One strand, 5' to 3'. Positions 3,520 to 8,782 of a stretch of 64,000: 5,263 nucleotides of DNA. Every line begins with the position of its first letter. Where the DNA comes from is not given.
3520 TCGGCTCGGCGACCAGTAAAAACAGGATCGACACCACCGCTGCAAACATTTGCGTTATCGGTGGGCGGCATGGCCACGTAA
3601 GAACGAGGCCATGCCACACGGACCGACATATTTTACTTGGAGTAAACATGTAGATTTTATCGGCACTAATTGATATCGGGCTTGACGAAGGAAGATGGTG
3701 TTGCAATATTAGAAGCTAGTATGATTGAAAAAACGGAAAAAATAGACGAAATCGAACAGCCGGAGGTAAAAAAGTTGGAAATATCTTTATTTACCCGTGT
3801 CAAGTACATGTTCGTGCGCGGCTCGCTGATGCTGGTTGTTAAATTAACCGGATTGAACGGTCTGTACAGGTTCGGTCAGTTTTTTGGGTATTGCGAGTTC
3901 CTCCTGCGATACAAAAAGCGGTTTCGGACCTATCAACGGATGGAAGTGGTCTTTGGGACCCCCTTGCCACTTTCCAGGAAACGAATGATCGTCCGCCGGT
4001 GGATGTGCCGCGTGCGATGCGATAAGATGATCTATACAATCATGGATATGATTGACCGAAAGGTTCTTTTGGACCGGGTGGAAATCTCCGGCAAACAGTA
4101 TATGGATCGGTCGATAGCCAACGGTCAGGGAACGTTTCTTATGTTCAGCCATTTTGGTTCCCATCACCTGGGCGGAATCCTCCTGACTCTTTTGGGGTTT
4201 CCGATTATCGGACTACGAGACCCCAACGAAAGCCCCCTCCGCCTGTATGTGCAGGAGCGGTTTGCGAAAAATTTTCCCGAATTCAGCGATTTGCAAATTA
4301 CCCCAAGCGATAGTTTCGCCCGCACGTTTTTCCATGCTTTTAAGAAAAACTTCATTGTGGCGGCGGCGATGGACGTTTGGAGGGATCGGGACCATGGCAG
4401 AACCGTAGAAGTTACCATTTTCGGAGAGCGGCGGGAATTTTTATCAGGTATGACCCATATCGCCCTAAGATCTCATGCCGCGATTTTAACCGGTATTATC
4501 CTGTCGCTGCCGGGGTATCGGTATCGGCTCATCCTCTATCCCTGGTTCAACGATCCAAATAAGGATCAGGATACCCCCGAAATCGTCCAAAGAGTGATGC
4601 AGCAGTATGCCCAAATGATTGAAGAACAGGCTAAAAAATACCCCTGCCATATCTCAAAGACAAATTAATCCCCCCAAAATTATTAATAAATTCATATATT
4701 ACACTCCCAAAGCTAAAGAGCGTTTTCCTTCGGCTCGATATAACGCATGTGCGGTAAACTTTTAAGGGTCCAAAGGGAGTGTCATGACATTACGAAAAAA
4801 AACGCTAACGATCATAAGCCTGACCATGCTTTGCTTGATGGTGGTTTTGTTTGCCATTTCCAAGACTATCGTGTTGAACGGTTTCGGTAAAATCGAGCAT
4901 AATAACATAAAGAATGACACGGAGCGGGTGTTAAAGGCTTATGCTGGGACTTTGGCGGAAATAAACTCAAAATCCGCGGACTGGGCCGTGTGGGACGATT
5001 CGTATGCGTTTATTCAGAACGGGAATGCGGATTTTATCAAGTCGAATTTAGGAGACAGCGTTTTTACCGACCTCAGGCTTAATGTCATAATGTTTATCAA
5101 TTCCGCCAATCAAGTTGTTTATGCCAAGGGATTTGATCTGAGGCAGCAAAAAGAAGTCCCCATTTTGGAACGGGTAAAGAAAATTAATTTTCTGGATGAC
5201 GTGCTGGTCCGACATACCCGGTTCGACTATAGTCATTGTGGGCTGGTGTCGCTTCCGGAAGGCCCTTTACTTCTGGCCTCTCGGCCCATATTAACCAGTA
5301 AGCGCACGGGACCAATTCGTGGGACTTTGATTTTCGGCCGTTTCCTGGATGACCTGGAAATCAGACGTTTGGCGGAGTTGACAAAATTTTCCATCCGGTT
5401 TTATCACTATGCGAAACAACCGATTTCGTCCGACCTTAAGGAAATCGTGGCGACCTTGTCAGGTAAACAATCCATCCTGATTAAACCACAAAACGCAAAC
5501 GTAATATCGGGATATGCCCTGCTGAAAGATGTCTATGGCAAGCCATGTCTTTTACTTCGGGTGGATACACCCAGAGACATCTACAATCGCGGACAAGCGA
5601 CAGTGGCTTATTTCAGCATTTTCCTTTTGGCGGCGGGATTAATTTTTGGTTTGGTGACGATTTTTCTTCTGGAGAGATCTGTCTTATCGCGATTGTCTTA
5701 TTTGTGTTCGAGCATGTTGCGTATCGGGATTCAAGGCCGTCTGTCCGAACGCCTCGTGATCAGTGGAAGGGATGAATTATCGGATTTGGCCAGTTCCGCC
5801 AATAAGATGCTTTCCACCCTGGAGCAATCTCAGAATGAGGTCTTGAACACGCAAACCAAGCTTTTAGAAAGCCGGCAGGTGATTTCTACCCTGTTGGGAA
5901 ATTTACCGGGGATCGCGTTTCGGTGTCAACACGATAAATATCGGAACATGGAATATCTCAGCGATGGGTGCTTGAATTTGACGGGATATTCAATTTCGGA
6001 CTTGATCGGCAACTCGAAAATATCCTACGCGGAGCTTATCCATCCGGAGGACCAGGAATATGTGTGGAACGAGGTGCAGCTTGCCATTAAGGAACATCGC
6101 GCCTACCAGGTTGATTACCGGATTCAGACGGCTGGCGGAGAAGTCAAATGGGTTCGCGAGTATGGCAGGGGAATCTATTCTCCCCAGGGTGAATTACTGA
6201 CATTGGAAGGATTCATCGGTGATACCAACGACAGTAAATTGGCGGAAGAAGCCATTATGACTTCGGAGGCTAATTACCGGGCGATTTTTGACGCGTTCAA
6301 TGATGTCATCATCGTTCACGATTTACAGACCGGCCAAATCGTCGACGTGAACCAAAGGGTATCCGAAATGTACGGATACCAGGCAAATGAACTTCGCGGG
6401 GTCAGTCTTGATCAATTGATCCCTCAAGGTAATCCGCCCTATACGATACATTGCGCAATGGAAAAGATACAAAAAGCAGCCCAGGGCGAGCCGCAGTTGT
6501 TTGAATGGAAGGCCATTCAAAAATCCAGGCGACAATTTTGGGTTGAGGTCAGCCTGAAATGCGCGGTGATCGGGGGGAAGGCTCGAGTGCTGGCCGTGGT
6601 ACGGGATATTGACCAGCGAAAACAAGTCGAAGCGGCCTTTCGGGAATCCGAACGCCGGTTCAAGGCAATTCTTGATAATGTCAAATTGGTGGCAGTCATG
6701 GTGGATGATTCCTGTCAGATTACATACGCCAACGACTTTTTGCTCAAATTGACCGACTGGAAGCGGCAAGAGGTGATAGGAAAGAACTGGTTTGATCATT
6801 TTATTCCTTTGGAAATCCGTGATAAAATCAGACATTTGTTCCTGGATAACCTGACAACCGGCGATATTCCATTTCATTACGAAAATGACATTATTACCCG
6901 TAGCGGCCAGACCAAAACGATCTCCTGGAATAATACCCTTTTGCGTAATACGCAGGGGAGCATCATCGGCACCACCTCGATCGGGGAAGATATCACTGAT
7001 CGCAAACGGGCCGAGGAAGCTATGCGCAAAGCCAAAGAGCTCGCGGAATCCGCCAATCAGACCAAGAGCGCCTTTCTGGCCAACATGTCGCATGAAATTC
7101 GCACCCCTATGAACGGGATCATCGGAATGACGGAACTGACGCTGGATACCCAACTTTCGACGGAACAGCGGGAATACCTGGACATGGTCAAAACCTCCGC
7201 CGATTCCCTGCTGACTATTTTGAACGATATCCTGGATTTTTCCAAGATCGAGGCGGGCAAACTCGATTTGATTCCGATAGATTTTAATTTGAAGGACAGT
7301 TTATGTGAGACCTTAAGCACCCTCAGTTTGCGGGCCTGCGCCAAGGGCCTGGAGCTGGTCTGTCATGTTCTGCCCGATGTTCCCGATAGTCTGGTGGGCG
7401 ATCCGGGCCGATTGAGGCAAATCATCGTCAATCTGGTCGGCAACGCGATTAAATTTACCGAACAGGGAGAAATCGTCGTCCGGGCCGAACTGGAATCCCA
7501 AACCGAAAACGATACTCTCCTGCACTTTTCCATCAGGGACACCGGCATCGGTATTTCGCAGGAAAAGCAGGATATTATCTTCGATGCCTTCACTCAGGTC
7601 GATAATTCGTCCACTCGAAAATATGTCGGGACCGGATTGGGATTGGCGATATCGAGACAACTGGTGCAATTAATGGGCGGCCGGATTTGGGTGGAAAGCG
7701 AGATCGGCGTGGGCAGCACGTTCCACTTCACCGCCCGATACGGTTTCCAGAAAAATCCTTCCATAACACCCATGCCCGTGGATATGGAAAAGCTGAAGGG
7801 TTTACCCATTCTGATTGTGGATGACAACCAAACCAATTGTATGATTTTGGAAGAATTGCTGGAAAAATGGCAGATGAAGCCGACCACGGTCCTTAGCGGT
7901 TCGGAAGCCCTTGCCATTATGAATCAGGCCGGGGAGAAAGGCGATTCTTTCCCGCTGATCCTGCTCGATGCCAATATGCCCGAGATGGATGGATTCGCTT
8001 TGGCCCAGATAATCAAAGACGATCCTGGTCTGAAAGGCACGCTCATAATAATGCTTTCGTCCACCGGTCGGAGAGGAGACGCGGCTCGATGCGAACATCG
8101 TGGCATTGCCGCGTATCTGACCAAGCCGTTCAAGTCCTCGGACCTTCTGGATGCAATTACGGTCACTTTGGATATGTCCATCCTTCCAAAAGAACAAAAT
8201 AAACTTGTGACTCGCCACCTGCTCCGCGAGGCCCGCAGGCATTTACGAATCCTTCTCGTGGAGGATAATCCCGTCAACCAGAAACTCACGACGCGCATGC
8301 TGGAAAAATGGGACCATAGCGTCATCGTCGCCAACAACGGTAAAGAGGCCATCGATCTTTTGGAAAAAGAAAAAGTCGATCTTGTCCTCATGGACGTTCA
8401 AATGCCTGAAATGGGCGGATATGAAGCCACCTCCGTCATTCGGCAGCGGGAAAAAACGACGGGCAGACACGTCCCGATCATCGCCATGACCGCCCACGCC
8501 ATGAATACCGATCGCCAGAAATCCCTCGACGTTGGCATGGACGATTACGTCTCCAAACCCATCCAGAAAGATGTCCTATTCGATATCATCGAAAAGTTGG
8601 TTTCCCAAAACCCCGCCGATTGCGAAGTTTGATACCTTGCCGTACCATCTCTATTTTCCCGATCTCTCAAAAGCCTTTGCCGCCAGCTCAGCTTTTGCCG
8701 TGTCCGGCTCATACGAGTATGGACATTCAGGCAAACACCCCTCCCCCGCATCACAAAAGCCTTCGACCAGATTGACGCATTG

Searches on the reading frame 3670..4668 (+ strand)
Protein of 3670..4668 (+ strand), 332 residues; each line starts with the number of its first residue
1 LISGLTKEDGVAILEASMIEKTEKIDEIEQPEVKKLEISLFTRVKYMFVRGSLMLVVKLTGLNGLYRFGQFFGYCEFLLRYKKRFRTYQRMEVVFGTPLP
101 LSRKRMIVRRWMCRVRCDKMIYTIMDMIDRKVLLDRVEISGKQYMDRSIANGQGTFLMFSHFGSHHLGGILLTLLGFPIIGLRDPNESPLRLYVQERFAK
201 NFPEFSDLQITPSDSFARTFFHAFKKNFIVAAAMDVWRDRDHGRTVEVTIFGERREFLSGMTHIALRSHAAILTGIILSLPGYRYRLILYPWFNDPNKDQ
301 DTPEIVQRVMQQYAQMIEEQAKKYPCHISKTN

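Call 7: search_protein_families(library=pfam, proteins=[window:3670-4668:+], max_evalue=0.01)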
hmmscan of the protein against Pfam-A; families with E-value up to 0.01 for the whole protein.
window:3670-4668:+ (332 aa): 1 family
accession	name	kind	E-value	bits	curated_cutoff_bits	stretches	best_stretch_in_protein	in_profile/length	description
PF03279.18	Lip_A_acyltrans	-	1e-17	64.7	22.3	1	48-324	17-286/295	Bacterial lipid A biosynthesis acyltransferase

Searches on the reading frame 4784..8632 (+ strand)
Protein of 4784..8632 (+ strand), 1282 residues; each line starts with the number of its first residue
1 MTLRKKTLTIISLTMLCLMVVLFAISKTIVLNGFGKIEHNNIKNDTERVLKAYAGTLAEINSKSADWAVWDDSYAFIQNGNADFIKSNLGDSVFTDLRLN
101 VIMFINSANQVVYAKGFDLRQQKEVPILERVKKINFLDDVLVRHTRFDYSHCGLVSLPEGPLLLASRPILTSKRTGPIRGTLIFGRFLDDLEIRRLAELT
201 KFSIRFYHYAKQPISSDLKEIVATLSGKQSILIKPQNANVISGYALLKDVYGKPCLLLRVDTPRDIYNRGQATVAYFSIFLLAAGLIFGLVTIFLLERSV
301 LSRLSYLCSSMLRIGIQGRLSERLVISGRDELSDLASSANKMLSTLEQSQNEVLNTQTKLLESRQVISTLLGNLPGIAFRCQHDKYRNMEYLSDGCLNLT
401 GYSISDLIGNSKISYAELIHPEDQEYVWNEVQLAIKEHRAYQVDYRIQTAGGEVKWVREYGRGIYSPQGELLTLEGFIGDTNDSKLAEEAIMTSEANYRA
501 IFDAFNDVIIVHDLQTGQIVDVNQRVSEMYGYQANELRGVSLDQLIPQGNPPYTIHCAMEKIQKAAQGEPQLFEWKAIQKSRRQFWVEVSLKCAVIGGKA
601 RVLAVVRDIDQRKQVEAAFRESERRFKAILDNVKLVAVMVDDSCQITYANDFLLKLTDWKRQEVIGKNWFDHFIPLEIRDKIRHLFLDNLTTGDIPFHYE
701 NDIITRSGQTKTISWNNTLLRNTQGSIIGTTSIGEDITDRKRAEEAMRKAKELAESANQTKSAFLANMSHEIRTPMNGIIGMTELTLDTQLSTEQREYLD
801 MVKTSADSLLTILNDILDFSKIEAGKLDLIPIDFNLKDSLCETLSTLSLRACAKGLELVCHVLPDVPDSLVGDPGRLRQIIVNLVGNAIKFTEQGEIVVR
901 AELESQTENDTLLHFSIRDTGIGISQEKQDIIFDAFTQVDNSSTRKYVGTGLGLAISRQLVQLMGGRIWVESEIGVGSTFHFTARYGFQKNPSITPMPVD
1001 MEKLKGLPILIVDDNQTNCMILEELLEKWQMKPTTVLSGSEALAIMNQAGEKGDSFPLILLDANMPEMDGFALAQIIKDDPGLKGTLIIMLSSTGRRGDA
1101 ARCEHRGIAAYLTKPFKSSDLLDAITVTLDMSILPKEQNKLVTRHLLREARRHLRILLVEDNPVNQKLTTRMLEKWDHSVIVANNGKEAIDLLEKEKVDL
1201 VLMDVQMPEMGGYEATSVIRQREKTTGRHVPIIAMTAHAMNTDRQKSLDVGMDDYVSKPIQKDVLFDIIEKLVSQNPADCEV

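Call 7: search_protein_families(library=pfam, proteins=[window:4784-8632:+], max_evalue=0.01)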
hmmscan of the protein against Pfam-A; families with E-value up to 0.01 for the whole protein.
window:4784-8632:+ (1282 aa): 13 families
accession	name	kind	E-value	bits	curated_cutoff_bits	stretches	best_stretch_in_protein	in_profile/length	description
PF00072.30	Response_reg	-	3e-53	179.1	30.2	2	1156-1269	1-110/111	Response regulator receiver domain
PF05228.19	CHASE4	-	1.1e-41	142.6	26.2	1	57-207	6-140/140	CHASE4 domain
PF08447.18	PAS_3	-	7e-33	113.2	25.6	3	391-477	3-88/89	PAS fold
PF02518.31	HATPase_c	-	5.7e-30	104.5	26.4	1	872-984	1-107/111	Histidine kinase-, DNA gyrase B-, and HSP90-like ATPase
PF13426.13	PAS_9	-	1.2e-26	93.4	27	2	508-609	3-101/103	PAS domain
PF00512.31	HisKA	-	1.7e-23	82.9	26.9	1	761-825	2-66/66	His Kinase A (phospho-acceptor) domain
PF00989.32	PAS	-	4.3e-18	65.8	22.6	2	625-737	2-113/113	PAS fold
PF08448.16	PAS_4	-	1e-17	64.8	23.1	2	630-742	1-110/110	PAS fold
PF13188.13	PAS_8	-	2.7e-14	52.9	21.8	2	497-553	2-54/65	PAS domain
PF00672.30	HAMP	-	0.00035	21.3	25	1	296-348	2-53/53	HAMP domain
PF14598.12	PAS_11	-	0.00042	20.7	25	0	514-567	9-61/109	PAS domain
PF20274.4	cREC_REC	-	0.00059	20.9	27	0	1177-1242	12-76/88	Cyclic-phosphate processing Receiver domain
PF24820.1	Diguanyl_cycl_sensor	-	0.0059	17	28.1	0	637-688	9-59/109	Diguanylate cyclase-like sensor domain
